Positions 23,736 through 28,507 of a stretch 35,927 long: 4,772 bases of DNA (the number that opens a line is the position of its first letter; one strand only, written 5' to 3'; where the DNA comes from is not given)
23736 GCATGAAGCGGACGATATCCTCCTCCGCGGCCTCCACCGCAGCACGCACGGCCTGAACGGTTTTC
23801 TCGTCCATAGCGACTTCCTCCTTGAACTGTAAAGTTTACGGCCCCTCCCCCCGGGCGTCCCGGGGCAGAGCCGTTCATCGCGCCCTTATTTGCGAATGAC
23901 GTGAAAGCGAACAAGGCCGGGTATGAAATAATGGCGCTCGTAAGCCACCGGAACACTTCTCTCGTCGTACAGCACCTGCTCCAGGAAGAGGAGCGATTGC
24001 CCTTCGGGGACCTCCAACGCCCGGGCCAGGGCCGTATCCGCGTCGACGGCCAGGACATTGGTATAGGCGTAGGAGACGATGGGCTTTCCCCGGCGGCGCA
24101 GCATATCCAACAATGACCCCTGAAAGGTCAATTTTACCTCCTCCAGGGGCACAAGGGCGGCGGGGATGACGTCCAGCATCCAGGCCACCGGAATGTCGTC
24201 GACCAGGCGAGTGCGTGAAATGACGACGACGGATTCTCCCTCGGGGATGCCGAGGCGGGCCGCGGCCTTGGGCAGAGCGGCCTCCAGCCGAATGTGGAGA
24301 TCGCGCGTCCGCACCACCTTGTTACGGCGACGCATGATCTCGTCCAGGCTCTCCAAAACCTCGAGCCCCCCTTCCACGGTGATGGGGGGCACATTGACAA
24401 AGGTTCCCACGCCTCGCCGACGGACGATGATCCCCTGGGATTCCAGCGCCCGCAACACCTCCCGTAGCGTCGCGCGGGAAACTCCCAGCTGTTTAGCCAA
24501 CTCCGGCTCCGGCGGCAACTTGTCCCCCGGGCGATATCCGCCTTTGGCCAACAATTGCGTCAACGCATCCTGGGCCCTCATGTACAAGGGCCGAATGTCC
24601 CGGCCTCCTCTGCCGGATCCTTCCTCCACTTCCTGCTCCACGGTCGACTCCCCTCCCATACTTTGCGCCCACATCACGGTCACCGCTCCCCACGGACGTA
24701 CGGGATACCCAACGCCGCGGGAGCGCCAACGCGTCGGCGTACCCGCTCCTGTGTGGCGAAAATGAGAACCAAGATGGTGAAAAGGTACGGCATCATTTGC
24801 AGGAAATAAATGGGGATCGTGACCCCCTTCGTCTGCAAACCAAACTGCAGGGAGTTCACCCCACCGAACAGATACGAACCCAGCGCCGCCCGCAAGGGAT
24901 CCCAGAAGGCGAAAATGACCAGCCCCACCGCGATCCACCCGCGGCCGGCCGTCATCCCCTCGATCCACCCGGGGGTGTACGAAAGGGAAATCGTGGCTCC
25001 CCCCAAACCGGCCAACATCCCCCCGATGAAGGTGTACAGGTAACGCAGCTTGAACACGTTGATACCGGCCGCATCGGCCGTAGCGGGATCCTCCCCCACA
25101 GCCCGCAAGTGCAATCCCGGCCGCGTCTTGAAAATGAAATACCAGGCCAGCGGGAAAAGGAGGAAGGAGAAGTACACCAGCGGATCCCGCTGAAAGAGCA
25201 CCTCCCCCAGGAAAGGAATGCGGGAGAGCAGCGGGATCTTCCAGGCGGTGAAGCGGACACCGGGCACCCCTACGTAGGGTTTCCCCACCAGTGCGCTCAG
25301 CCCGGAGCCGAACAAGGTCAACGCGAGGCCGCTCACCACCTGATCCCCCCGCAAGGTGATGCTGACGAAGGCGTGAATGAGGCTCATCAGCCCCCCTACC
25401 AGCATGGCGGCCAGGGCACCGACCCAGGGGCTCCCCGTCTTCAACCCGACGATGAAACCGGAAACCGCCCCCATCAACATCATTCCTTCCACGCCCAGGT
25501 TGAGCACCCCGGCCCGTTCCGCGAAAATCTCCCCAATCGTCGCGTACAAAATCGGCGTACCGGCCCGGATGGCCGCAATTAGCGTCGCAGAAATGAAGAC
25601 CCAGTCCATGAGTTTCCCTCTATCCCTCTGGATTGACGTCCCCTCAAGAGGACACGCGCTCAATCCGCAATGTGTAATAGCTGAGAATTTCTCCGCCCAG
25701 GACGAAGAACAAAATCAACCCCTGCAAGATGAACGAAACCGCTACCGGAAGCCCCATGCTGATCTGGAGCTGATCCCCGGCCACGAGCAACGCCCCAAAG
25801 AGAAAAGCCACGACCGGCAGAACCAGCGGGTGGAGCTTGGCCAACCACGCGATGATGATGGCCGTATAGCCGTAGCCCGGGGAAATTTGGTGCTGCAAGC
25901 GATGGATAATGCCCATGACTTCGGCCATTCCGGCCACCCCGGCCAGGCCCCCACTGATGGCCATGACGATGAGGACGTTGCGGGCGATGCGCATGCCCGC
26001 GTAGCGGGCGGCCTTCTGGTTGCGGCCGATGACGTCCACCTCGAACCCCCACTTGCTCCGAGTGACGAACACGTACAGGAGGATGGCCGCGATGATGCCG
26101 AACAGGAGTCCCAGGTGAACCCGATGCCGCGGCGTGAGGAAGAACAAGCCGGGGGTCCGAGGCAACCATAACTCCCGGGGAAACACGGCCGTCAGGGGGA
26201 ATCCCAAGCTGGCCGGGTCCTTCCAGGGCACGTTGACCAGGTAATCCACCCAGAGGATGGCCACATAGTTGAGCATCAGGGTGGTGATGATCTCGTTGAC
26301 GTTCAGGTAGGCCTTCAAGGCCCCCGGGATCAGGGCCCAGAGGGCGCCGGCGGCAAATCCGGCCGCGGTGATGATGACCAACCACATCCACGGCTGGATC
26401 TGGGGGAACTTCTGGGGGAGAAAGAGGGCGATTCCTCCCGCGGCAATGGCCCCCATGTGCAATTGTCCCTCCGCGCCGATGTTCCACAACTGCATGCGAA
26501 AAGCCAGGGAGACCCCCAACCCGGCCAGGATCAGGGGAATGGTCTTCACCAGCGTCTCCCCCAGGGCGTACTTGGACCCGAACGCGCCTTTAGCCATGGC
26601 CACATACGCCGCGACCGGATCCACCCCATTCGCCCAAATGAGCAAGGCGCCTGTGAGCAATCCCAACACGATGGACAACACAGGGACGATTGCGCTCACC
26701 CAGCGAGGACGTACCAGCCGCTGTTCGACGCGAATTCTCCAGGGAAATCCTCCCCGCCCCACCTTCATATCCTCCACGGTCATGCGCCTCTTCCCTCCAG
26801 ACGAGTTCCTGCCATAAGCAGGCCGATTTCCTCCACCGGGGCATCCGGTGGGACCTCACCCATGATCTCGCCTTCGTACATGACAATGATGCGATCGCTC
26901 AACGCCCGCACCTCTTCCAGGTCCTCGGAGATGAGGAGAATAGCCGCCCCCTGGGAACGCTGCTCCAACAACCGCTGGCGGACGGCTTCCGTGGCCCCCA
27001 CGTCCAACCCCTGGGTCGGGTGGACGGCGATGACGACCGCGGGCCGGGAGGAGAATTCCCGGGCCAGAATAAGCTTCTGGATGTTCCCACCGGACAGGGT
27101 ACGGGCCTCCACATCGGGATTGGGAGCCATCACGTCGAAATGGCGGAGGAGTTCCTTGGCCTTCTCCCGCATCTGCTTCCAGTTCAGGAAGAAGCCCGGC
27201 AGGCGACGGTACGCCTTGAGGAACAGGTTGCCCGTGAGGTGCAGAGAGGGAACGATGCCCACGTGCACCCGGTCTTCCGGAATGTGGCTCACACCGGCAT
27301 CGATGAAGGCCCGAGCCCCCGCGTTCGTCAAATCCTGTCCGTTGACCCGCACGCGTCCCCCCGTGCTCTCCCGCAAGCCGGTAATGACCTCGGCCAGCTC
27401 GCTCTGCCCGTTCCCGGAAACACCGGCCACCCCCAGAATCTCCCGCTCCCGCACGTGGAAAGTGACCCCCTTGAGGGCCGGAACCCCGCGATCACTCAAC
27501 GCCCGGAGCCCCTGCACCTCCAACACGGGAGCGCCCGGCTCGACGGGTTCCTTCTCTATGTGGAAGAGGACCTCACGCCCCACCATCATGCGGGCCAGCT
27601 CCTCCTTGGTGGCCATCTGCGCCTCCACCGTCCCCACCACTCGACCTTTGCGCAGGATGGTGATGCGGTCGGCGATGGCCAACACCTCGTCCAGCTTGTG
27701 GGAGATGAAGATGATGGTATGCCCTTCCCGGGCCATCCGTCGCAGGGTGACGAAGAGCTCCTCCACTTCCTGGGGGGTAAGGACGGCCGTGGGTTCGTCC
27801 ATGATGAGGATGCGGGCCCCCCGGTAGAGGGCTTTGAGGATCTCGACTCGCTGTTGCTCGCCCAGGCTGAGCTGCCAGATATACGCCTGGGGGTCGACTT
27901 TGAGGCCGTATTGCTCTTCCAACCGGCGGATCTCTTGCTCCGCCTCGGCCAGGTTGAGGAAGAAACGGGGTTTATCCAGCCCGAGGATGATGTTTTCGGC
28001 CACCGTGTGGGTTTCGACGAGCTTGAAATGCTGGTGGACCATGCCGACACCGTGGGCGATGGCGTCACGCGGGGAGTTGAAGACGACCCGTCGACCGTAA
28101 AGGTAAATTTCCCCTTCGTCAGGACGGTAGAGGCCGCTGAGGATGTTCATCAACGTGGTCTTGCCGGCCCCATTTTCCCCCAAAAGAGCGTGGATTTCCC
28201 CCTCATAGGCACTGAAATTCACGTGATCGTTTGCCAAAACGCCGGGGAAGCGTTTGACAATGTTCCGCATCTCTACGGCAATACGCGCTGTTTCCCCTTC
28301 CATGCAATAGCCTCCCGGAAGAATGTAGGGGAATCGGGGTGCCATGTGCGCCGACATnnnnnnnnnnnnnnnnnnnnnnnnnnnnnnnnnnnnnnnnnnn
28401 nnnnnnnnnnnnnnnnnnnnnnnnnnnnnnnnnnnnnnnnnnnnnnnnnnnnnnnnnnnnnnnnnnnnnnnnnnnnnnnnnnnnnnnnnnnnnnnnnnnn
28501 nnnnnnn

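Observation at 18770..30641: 12-kb co-directional array coupling a BMP-type transporter to a YgeY/YgeW/carbamate-kinase module under a GntR regulator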

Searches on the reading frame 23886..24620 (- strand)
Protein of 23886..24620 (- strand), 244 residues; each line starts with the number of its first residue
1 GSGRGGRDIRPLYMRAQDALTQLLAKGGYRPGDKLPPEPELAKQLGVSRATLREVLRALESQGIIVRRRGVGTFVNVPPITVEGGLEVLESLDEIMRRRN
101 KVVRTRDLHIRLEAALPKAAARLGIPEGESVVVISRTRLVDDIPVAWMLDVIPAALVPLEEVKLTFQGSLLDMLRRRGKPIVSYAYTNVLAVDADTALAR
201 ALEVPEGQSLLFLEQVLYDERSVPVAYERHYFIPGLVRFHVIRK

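Call 4: search_protein_families(library=ncbifam, proteins=[window:23886-24620:-], max_evalue=0.00001)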
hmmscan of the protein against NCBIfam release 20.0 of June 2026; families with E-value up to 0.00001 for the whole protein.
window:23886-24620:- (244 aa): 26 families (the best 25 are shown)
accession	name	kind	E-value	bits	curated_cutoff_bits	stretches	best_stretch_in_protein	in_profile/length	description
TIGR02325.1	C_P_lyase_phnF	equivalog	6.8e-31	107.6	156.8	1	12-241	9-236/238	phosphonate metabolism transcriptional regulator PhnF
NF041547.1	GntR_LSA1692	equivalog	6.9e-30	104.4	275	1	12-234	2-221/233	GntR family transcriptional regulator, LSA1692 subfamily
TIGR02018.2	his_ut_repres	equivalog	1.2e-25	90.3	220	1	15-220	3-204/226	histidine utilization transcriptional repressor HutC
TIGR03337.1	phnR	equivalog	5.2e-23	81.9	296.75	1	13-222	3-209/231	phosphonate utilization transcriptional regulator PhnR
NF008491.0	PRK11402.1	subfamily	1.6e-21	77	269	1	10-229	10-226/243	GntR family transcriptional regulator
NF052441.1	TransRegRv0792c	equivalog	1.1e-18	67.4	400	1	19-240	24-243/260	Rv0792c family HTH-type transcriptional regulator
TIGR02404.1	trehalos_R_Bsub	equivalog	1.5e-16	60.8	211.95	1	20-213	9-201/233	trehalose operon repressor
NF011575.0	PRK14999.1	equivalog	2.5e-16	59.7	424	1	10-146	11-145/241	histidine utilization repressor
NF007001.0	PRK09464.1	equivalog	6.7e-16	58.7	330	1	18-76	17-75/254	pyruvate dehydrogenase complex transcriptional repressor PdhR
NF007292.0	PRK09764.1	equivalog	8.1e-16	57.9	281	1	10-215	4-206/240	GntR family transcriptional regulator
NF007486.0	PRK10079.1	equivalog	1.2e-15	57.9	363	1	26-214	26-211/241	phosphonate metabolism transcriptional regulator PhnF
NF007741.0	PRK10421.1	equivalog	5e-15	55.6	311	1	19-78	15-74/262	transcriptional regulator LldR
NF052290.2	MocR_like_YczR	exception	8.9e-12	44.4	487.4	1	10-121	18-116/458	MocR-like transcription factor YczR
NF007588.0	PRK10225.1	equivalog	2.7e-11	43.2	442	1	14-75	12-73/257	Uxu operon transcriptional regulator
NF052282.1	PLP_TF_PdxR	equivalog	1e-10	41.3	320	1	11-76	1-66/448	MocR-like pyridoxine biosynthesis transcription factor PdxR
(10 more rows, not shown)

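Call 5: search_protein_families(library=pfam, proteins=[window:23886-24620:-], max_evalue=0.0001)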
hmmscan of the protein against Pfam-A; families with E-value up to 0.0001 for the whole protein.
window:23886-24620:- (244 aa): 5 families
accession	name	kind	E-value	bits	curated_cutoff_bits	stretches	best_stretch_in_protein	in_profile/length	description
PF07702.18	UTRA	-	7.8e-27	94.2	23.8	1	99-232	2-135/141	UTRA domain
PF00392.27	GntR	-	5.8e-22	77.6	27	1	12-75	1-64/64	Bacterial regulatory proteins, gntR family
PF13545.12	HTH_Crp_2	-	1.7e-05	25.1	27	1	40-69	27-57/70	Crp-like helix-turn-helix domain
PF08279.18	HTH_11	-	2.2e-05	24.7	25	1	40-72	20-53/55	HTH domain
PF01047.28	MarR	-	5.1e-05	23.5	24.6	0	40-69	22-51/59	MarR family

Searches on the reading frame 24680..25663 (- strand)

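Call 4: search_protein_families(library=ncbifam, proteins=[window:24680-25663:-], max_evalue=0.00001)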
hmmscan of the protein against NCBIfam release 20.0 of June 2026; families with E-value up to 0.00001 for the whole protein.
window:24680-25663:- (327 aa): 3 families
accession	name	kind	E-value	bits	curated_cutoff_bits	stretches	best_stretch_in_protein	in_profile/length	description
NF047928.1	ABC_B6_perm_1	equivalog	2.7e-64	217.2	465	1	17-327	3-311/311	putative B6 ABC transporter permease subunit 1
NF047929.1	ABC_B6_perm_2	equivalog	4e-12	45.9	400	1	28-254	46-278/337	putative B6 ABC transporter permease subunit 2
TIGR03409.1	urea_trans_UrtB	equivalog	3.8e-07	30.1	250.3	1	50-227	27-212/291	urea ABC transporter permease subunit UrtB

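Call 5: search_protein_families(library=pfam, proteins=[window:24680-25663:-], max_evalue=0.0001)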
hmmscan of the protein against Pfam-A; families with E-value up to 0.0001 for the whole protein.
window:24680-25663:- (327 aa): 1 family
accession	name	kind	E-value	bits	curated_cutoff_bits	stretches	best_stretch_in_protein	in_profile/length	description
PF02653.21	BPD_transp_2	-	4e-37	128.3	26.8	1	31-301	5-266/269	Branched-chain amino acid transport system / permease component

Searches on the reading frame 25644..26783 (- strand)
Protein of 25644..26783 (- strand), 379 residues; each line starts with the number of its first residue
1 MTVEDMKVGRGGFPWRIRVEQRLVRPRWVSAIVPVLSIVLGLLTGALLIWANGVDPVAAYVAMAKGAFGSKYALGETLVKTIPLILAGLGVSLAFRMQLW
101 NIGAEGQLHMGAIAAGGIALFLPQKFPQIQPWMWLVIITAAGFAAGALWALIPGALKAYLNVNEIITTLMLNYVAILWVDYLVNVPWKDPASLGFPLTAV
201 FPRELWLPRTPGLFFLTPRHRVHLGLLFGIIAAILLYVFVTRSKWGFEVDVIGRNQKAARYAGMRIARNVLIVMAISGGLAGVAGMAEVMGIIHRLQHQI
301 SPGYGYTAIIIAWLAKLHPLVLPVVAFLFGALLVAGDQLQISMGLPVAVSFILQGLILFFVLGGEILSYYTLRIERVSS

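Call 4: search_protein_families(library=ncbifam, proteins=[window:25644-26783:-], max_evalue=0.00001)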
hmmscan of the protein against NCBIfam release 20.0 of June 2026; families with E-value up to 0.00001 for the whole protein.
window:25644-26783:- (379 aa): 5 families
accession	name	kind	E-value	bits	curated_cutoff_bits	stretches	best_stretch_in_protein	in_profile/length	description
NF047929.1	ABC_B6_perm_2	equivalog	9.7e-59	199.2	400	1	32-362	4-323/337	putative B6 ABC transporter permease subunit 2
NF007014.0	PRK09478.1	equivalog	4.1e-09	36.2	386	1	66-290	34-251/336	galactose/methyl galactoside ABC transporter permease MglC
NF007252.0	PRK09699.1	equivalog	1.9e-08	34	396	1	223-290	177-244/326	D-allose ABC transporter permease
NF047928.1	ABC_B6_perm_1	equivalog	3.8e-08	32.8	465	1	77-349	17-276/311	putative B6 ABC transporter permease subunit 1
NF008441.0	PRK11285.1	equivalog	1e-06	28.1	378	0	226-304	182-259/333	L-arabinose ABC transporter permease AraH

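Call 5: search_protein_families(library=pfam, proteins=[window:25644-26783:-], max_evalue=0.0001)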
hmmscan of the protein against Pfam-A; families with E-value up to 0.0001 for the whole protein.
window:25644-26783:- (379 aa): 1 family
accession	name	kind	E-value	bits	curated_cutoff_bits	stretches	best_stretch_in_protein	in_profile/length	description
PF02653.21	BPD_transp_2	-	2.3e-40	138.9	26.8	1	76-362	4-269/269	Branched-chain amino acid transport system / permease component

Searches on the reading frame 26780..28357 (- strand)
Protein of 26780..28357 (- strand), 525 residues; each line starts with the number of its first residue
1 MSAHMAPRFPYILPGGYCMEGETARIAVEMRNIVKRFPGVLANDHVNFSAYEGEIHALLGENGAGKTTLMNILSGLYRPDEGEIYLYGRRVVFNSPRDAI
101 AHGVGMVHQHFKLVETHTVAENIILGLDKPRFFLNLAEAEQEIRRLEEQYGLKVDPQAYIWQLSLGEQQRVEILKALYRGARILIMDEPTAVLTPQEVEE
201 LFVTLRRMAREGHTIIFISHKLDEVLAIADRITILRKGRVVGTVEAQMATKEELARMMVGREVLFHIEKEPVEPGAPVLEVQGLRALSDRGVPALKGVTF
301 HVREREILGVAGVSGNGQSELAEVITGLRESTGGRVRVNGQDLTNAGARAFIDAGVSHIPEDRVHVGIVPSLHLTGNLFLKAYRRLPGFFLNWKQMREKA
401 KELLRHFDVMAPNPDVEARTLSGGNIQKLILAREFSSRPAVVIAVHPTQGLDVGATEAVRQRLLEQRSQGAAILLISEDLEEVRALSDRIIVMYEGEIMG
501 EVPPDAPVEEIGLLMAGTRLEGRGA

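Call 4: search_protein_families(library=ncbifam, proteins=[window:26780-28357:-], max_evalue=0.00001)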
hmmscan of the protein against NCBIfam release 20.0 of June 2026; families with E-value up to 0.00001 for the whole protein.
window:26780-28357:- (525 aa): 187 families (the best 25 are shown)
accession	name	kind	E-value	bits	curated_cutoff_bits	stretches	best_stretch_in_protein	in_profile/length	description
NF047930.1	ABC_ATP_B6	equivalog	4.3e-146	487.5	670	1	28-517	3-510/510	putative B6 ABC transporter ATP-binding protein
NF008442.0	PRK11288.1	equivalog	2e-120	402.5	689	1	27-508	7-487/504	L-arabinose ABC transporter ATP-binding protein AraG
NF010069.0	PRK13549.1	equivalog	3.2e-114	382.2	699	1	27-505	5-490/513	xylose ABC transporter ATP-binding protein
NF008030.0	PRK10762.1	equivalog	6.2e-110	368.3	745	1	28-506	5-481/501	ribose ABC transporter ATP-binding protein RbsA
NF008215.0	PRK10982.1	equivalog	8.2e-107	357.9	828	1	24-503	10-489/506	galactose/methyl galactoside ABC transporter ATP-binding protein MglA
NF041861.1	YtfR_transport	equivalog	6.3e-106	354.7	850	1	29-502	3-476/492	galactofuranose ABC transporter, ATP-binding protein YtfR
NF011967.0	PRK15439.1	equivalog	1.4e-105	353.6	586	1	23-502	7-485/510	autoinducer 2 ABC transporter ATP-binding protein LsrA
NF040905.2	GguA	equivalog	4.6e-104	348.6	810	1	28-505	2-489/500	multiple monosaccharide ABC transporter ATP-binding protein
TIGR02633.1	xylG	equivalog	2.2e-99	333.2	723.65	1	28-502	2-485/500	D-xylose ABC transporter ATP-binding protein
NF007253.0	PRK09700.1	equivalog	4.4e-97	325.8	772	1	27-502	5-491/510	D-allose ABC transporter ATP-binding protein AlsA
TIGR01188.1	drrA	subfamily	1.6e-68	231.2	312.45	2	35-244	1-206/302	daunorubicin resistance ABC transporter, ATP-binding protein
TIGR04521.1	ECF_ATPase_2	equivalog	3.4e-58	196.9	330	3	44-254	22-239/279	energy-coupling factor transporter ATPase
TIGR02315.1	ABC_phnC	equivalog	1.2e-56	191.8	266.1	2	28-256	2-240/243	phosphonate ABC transporter ATP-binding protein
TIGR03411.1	urea_trans_UrtD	equivalog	5.3e-56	190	304.1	2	28-242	3-222/242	urea ABC transporter ATP-binding protein UrtD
TIGR03265.1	PhnT2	equivalog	2.8e-55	188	457.7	2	27-241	4-214/353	putative 2-aminoethylphosphonate ABC transporter ATP-binding protein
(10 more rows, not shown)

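Call 5: search_protein_families(library=pfam, proteins=[window:26780-28357:-], max_evalue=0.0001)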
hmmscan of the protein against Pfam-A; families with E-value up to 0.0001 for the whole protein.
window:26780-28357:- (525 aa): 2 families
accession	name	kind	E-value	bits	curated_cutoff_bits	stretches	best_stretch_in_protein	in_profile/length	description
PF00005.33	ABC_tran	-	1.7e-51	174.9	25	2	45-191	3-137/137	ABC transporter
PF13304.12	AAA_21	-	8.1e-10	39.7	27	0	159-221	234-299/304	AAA domain, putative AbiEii toxin, Type IV TA system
